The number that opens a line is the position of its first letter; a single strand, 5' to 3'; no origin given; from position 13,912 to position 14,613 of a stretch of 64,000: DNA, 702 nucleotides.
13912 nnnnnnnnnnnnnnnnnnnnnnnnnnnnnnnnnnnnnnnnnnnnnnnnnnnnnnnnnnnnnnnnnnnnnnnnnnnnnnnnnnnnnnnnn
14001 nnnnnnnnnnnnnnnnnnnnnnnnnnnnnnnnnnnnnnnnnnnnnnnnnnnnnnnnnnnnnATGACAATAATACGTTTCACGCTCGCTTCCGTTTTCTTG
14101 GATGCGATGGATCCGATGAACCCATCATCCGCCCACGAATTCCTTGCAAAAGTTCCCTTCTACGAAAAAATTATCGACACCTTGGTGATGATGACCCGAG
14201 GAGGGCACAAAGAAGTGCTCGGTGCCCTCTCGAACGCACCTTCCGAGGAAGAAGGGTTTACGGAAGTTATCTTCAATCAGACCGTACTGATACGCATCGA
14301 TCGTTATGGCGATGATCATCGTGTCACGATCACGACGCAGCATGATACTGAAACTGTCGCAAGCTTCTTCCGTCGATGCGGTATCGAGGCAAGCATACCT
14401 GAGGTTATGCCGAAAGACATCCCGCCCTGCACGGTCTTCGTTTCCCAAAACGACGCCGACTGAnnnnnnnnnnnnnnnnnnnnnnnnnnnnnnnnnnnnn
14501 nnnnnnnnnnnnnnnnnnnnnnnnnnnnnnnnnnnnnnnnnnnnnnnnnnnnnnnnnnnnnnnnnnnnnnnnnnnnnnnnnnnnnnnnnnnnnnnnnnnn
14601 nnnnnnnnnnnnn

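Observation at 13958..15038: Two tandem paralogous small genes, each with its own promoter and a conserved palindromic 5' leader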

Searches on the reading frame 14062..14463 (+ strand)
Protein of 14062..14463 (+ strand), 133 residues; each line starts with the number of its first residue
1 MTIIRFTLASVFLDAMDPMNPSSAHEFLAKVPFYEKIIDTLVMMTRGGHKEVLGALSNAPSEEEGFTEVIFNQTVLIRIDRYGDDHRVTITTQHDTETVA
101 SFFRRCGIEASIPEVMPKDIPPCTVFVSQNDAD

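Call 11: search_protein_families(library=pfam, proteins=[window:14062-14463:+], max_evalue=1)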
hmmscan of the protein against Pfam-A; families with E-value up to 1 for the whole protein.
window:14062-14463:+ (133 aa): 0 families

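Call 12: search_protein_families(library=ncbifam, proteins=[window:14062-14463:+], max_evalue=1)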
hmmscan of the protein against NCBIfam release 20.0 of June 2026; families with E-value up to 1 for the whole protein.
window:14062-14463:+ (133 aa): 0 families
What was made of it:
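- On CIRCE/HrcA: The downstream proteins have no Pfam or NCBIfam match (calls 11, 12).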

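Call 14: find_homologous_proteins(query=window:14062-14463:+, max_evalue=0.01)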
Query window:14062-14463:+ (133 aa): 1 proteins with E <= 0.01 among 6 candidates.
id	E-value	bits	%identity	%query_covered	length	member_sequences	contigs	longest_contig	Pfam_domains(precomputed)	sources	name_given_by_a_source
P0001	1.1e-82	292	100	100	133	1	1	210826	-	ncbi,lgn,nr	ncbi:MAG: hypothetical protein PHT88_01765 [Candidatus Moranbacteria bacterium]|nr:hypothetical prot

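Call 17: find_encoding_contigs(protein=P0001, flank=10000, max_places=6)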
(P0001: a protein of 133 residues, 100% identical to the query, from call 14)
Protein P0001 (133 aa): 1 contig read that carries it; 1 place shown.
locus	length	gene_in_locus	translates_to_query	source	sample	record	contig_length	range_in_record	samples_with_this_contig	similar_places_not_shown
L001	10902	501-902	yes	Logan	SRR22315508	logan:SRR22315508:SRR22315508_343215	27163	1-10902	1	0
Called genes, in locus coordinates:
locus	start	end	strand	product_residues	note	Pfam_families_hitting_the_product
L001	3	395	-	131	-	?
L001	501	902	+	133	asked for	-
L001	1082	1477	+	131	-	-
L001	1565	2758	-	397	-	-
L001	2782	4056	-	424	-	PF13506:Glyco_transf_21, PF00535:Glycos_transf_2, PF10111:Glyco_tranf_2_2 (weak), PF13641:Glyco_tranf_2_3, PF13632:Glyco_trans_2_3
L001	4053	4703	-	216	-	-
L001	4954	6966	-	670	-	PF02018:CBM_4_9 (faint), PF17957:Big_7, PF01522:Polysacc_deac_1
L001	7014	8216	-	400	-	PF00704:Glyco_hydro_18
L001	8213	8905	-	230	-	PF00483:NTP_transferase, PF12804:NTP_transf_3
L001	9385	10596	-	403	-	PF01522:Polysacc_deac_1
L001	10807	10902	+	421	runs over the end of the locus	-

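Call 27: search_protein_representatives(alignment_id=A2)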
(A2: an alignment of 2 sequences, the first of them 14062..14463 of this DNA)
Query: 2 sequences, 146 profile positions. Proteins with E-value up to 0.001 (for the whole library): 3; up to 1e-10: 3; up to 1e-30: 2. The best 3 are listed.
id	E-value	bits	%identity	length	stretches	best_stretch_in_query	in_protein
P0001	9.4e-66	236.4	-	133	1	1-146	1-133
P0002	4.6e-65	234.1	-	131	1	1-141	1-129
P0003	2.1e-21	92.5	-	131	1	19-141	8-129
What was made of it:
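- Tried and rejected: Exhaustive HMMER over 1.84 billion representatives returned the same three proteins (call 27).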

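Call 31: find_encoding_contigs(protein=P0003, flank=10000, max_places=10)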
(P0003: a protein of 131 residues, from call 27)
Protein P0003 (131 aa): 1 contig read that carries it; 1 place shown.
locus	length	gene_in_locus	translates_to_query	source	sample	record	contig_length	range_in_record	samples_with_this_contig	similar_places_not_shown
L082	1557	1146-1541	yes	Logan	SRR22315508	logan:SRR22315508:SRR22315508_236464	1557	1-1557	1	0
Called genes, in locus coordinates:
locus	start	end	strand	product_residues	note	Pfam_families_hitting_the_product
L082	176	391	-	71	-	-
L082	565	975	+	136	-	-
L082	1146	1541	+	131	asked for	-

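Call 45: search_protein_families(library=padloc, proteins=[window:14062-14463:+, L082:565-975:+, P0003], max_evalue=1)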
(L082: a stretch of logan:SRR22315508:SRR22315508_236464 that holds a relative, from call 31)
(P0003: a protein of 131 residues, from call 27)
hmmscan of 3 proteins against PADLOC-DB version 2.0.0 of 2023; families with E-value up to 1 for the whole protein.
window:14062-14463:+ (133 aa): 0 families

L082:565-975:+ (136 aa): 0 families

P0003 (131 aa): 0 families

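Call 46: search_protein_families(library=phrogs, proteins=[window:14062-14463:+, L082:565-975:+, P0003], max_evalue=1)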
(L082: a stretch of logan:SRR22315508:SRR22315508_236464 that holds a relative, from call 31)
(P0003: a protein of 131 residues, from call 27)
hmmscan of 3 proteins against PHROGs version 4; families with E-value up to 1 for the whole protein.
window:14062-14463:+ (133 aa): 0 families

L082:565-975:+ (136 aa): 0 families

P0003 (131 aa): 2 families
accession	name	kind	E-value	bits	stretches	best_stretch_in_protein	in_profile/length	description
phrog_21021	-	unknown function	0.1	13.9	1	34-99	20-91/98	-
phrog_30166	-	unknown function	0.12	13.1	1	50-110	159-221/270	-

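Call 66: predict_structure(alignment_id=A7)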
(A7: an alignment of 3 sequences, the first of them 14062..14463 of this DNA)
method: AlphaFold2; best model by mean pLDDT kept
length: 133 residues; sequences in the alignment: 3
mean_pLDDT: 82.6   pTM: 0.77
mean pLDDT of the five models: 82.6, 82.3, 79.6, 73.8, 73.7
residues with pLDDT >= 90: 48; 70-90: 58; 50-70: 25; < 50: 2
segments of 3 or more residues with pLDDT < 50: none
pLDDT, mean of each block of 10 residues (from residue 1): 89 63 58 89 89 81 77 87 85 93 94 89 89 54
secondary structure, 60 per line:
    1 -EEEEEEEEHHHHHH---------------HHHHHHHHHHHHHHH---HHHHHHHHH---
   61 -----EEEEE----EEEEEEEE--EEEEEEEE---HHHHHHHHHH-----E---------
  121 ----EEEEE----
elements in order: E2-9 H10-15 H31-45 H49-57 E66-70 E75-82 E85-92 H96-105 E125-129

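Call 68: fold_search(model_id=the predicted structure, library=pdb)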
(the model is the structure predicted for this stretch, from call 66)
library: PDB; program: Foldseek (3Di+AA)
matches with E <= 10: 1304; with E <= 0.001: 0
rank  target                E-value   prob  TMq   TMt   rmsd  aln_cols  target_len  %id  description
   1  4xpm_B                1.7e-02  0.92  0.29  0.48   7.4        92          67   17  Crystal structure of EGO-TC (released 2015-08-05)
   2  3kye_A                2.3e-02  0.66  0.27  0.30  13.0       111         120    9  Crystal Structure of Roadblock/LC7 Domain from Streptomyces avermitilis (released 2009-12-22)
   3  9h4q_U                2.8e-02  0.97  0.25  0.44   3.3        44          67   25  Cryo-EM structure of the SEAC wing - EGOC (released 2025-11-05)
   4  7ct3                  4.0e-02  0.77  0.33  0.36  12.8       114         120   10  Crystal Structure of MglC from Myxococcus xanthus (released 2021-01-27)
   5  7yh1_A                6.2e-02  0.33  0.19  0.22  14.2        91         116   13  Roadblock from Candidatus Prometheoarchaeum syntrophicum strain MK-D1 (released 2023-07-19)
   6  6m1u                  7.0e-02  0.44  0.31  0.33   8.3       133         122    9  Crystal structure of the vertebrate conserved region (VCR) of human METTL16 (released 2020-04-01)
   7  6nzd_G                7.4e-02  0.41  0.28  0.13  13.0       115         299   10  Cryo-EM Structure of the Lysosomal Folliculin Complex (FLCN-FNIP2-RagA-RagC-Ragulator) (released 2019-11-06)
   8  3dpt_B                1.0e-01  0.25  0.25  0.14   6.8       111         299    7  COR domain of Rab family protein (Roco) (released 2008-08-12)
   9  6s6d_C                1.1e-01  0.25  0.26  0.13  12.2       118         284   10  Crystal structure of RagA-Q66L-GTP/RagC-S75N-GDP GTPase heterodimer complex (released 2019-10-16)
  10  7k58_F                1.3e-01  0.20  0.24  0.28  11.3       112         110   11  Structure of outer-arm dyneins bound to microtubule with microtubule binding state 1(MTBS-1) (released 2021-09-29)
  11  6s6a_A                1.4e-01  0.20  0.24  0.13  12.8       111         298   14  Crystal structure of RagA-Q66L/RagC-T90N GTPase heterodimer complex (released 2019-10-16)
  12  6s6a_B                1.4e-01  0.20  0.24  0.13  12.3       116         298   14  Crystal structure of RagA-Q66L/RagC-T90N GTPase heterodimer complex (released 2019-10-16)
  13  5y39_G                1.5e-01  0.30  0.26  0.30  12.5       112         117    7  Crystal structure of Ragulator complex (p18 76-145) (released 2017-12-06)
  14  6s6a_D                1.5e-01  0.25  0.28  0.15  12.9       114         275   11  Crystal structure of RagA-Q66L/RagC-T90N GTPase heterodimer complex (released 2019-10-16)
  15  6ehr_B                1.6e-01  0.47  0.21  0.22   8.5        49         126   10  The crystal structure of the human LAMTOR-RagA CTD-RagC CTD complex (released 2017-10-04)
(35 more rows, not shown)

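Call 87: list_cluster_members(proteins=[P0001, P0002, P0003])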
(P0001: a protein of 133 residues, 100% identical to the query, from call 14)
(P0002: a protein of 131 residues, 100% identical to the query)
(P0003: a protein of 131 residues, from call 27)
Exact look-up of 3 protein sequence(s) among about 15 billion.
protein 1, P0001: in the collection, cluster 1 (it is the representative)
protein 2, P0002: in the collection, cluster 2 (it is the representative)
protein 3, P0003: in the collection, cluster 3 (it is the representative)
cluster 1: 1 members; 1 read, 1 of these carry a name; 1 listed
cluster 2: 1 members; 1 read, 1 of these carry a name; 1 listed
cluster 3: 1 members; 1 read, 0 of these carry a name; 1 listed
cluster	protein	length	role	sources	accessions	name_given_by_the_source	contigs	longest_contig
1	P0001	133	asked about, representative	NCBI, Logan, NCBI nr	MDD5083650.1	MAG: hypothetical protein PHT88_01765 [Candidatus Moranbacteria bacterium] | hypothetical protein [Candidatus Moranbacteria bacterium]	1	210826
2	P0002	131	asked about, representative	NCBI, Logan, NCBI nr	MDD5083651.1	MAG: hypothetical protein PHT88_01770 [Candidatus Moranbacteria bacterium] | hypothetical protein [Candidatus Moranbacteria bacterium]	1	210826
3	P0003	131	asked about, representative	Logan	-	-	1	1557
